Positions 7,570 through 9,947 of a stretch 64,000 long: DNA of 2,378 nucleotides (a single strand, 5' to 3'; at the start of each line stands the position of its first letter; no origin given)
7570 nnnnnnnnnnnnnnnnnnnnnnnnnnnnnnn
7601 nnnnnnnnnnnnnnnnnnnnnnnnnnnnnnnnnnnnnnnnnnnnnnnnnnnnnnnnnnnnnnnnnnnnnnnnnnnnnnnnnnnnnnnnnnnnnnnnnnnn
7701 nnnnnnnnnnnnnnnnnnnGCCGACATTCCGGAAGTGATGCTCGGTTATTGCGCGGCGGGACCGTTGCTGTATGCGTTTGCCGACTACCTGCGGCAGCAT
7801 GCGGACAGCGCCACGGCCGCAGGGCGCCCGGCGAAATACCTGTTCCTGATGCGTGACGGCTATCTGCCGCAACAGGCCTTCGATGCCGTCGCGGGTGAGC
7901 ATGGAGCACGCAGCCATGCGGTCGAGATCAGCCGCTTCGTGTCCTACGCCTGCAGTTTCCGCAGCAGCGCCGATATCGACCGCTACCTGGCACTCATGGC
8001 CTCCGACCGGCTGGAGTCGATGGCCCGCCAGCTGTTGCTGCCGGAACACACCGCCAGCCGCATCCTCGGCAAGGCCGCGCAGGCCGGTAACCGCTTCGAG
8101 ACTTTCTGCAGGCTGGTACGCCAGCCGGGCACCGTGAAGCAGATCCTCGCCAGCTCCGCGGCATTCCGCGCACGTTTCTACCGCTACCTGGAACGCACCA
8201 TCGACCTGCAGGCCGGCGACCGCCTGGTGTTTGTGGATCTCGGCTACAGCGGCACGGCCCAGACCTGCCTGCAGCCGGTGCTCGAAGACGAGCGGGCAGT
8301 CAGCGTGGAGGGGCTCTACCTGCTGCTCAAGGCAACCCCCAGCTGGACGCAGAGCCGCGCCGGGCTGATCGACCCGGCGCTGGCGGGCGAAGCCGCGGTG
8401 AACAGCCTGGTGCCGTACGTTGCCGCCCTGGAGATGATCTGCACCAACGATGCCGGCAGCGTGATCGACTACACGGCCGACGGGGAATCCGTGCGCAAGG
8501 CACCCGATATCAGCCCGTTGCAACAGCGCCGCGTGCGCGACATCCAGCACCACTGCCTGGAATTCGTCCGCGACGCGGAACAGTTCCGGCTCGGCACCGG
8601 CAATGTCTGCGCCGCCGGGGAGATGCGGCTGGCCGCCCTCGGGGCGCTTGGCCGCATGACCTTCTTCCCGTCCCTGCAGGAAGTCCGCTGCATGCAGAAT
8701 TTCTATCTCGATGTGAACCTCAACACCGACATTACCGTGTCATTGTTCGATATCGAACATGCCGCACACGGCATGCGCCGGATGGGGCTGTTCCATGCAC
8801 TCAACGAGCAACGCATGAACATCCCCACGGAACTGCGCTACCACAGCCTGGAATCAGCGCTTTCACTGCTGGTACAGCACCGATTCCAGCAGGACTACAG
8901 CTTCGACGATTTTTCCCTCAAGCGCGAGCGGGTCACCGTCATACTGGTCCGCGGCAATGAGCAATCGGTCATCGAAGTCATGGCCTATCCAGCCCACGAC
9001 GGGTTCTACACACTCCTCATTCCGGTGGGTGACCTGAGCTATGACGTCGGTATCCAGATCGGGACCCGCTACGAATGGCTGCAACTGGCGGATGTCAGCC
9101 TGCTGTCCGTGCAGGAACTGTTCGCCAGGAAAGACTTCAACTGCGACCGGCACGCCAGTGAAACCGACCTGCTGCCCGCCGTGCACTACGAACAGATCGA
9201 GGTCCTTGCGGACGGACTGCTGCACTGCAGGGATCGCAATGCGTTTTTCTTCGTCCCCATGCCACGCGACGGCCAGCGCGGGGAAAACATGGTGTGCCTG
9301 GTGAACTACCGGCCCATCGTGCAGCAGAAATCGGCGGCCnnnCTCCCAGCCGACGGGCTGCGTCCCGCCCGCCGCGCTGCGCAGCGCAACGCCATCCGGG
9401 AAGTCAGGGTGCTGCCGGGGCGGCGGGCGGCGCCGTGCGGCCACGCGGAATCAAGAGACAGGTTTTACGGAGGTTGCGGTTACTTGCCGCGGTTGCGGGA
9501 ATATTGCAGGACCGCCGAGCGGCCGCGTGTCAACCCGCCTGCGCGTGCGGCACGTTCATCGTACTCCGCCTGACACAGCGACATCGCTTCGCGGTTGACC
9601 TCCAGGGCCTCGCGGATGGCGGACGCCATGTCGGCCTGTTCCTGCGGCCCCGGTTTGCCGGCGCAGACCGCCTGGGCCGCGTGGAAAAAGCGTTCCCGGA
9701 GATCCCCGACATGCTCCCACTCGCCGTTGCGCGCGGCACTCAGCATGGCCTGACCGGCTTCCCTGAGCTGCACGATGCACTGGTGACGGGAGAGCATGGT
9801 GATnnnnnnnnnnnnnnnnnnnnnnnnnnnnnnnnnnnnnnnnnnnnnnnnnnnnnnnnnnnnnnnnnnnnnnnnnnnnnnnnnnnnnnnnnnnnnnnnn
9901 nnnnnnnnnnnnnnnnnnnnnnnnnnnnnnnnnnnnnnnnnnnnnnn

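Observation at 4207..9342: Three-gene insert (hypothetical, dual methyltransferase, 809-aa HAD-like protein) between the flagellar activator and fliT: candidate flagellin-modification island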

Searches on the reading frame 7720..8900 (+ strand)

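Call 89: search_protein_families(library=pfam, proteins=[window:7720-8900:+], max_evalue=10)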
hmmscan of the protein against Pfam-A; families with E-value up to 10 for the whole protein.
window:7720-8900:+ (393 aa): 1 family
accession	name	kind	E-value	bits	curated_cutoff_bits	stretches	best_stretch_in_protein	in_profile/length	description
PF10504.14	DUF2452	-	0.13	12.1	25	1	87-139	41-93/156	Protein of unknown function (DUF2452)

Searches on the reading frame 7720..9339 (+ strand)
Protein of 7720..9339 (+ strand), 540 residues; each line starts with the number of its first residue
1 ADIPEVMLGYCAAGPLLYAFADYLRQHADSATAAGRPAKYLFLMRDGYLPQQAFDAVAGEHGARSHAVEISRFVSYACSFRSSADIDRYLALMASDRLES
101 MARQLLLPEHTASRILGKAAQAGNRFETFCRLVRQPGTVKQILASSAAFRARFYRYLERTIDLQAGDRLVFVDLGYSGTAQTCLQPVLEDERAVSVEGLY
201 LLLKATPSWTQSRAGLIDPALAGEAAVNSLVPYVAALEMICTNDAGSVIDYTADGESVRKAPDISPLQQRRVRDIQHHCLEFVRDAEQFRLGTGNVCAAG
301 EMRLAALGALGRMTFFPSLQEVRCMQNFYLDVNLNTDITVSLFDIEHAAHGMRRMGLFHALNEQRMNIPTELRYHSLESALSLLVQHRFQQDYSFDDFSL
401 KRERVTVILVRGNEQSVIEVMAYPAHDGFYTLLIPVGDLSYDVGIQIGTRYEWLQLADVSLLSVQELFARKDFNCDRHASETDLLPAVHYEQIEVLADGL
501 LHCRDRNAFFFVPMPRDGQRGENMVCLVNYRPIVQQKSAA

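Call 97: search_protein_representatives(protein=window:7720-9339:+)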
Query: 540 residues. Proteins with E-value up to 0.001 (for the whole library): 509; up to 1e-10: 253; up to 1e-30: 178. The best 150 are listed.
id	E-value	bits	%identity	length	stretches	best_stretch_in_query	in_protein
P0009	3.0e-206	702.7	58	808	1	4-538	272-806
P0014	1.7e-141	489.1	45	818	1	4-537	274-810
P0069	1.2e-113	397.2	40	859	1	7-539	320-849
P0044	1.8e-105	370.2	41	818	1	7-535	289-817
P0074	3.7e-105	369.2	40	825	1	2-539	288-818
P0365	5.2e-104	365.4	41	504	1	64-536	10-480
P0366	7.7e-103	361.5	36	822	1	4-534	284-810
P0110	2.1e-99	350.2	37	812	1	4-535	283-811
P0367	9.0e-96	338.2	39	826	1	7-517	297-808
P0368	9.5e-94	331.5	35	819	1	4-536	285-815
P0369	2.1e-93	330.4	38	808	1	3-533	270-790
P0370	3.4e-93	329.7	35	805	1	2-533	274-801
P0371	9.4e-93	328.2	35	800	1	3-534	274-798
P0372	1.9e-92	327.2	36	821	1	5-534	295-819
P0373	8.9e-92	325.0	33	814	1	3-536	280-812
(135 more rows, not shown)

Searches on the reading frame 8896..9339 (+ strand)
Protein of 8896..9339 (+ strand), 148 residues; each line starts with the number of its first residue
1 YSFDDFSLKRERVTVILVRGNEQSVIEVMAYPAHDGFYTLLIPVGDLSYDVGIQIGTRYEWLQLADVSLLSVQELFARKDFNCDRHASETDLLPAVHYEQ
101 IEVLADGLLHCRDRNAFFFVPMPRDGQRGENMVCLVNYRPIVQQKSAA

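Call 88: search_solved_structures(query=A6, max_evalue=10)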
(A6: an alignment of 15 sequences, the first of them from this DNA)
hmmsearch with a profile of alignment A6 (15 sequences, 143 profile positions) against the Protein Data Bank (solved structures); distinct sequences matched with E-value up to 10: 2.
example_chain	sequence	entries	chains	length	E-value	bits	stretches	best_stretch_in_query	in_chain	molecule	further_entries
8rrh_A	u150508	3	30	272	1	12.2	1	100-139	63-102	Prohibitin 1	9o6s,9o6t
3s35_X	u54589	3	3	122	1.7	11.5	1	47-116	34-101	Vascular endothelial growth factor receptor 2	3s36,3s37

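Call 89: search_protein_families(library=pfam, proteins=[window:8896-9339:+], max_evalue=10)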
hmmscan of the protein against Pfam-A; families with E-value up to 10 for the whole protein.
seq(148 aa): 0 families

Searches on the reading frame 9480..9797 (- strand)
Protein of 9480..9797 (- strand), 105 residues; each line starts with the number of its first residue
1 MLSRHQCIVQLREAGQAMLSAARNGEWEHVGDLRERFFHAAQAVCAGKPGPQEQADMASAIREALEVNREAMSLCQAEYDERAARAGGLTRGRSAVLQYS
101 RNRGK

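Call 4: search_protein_families(library=pfam, proteins=[window:9480-9797:-], max_evalue=0.1)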
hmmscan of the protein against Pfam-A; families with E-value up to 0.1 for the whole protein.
window:9480-9797:- (105 aa): 3 families
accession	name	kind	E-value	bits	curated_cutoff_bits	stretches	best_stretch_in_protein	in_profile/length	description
PF05400.18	FliT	-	4.1e-09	37.6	29.5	1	18-99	1-85/85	Flagellar protein FliT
PF09102.15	Exotox-A_target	-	0.0068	16.9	25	1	27-88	54-113/142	Exotoxin A, targeting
PF25146.1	GH3_N_vert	-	0.07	13.5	34.1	0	41-67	9-36/68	Vertebrate GH3, N-terminal domain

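Call 5: search_protein_families(library=ncbifam, proteins=[window:9480-9797:-], max_evalue=0.1)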
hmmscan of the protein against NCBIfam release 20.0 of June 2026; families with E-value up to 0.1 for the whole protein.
window:9480-9797:- (105 aa): 1 family
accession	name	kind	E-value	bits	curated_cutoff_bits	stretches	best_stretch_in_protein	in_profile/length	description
NF007836.1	PRK10548.1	equivalog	0.018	15.5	116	1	10-81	13-88/110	flagella biosynthesis regulatory protein FliT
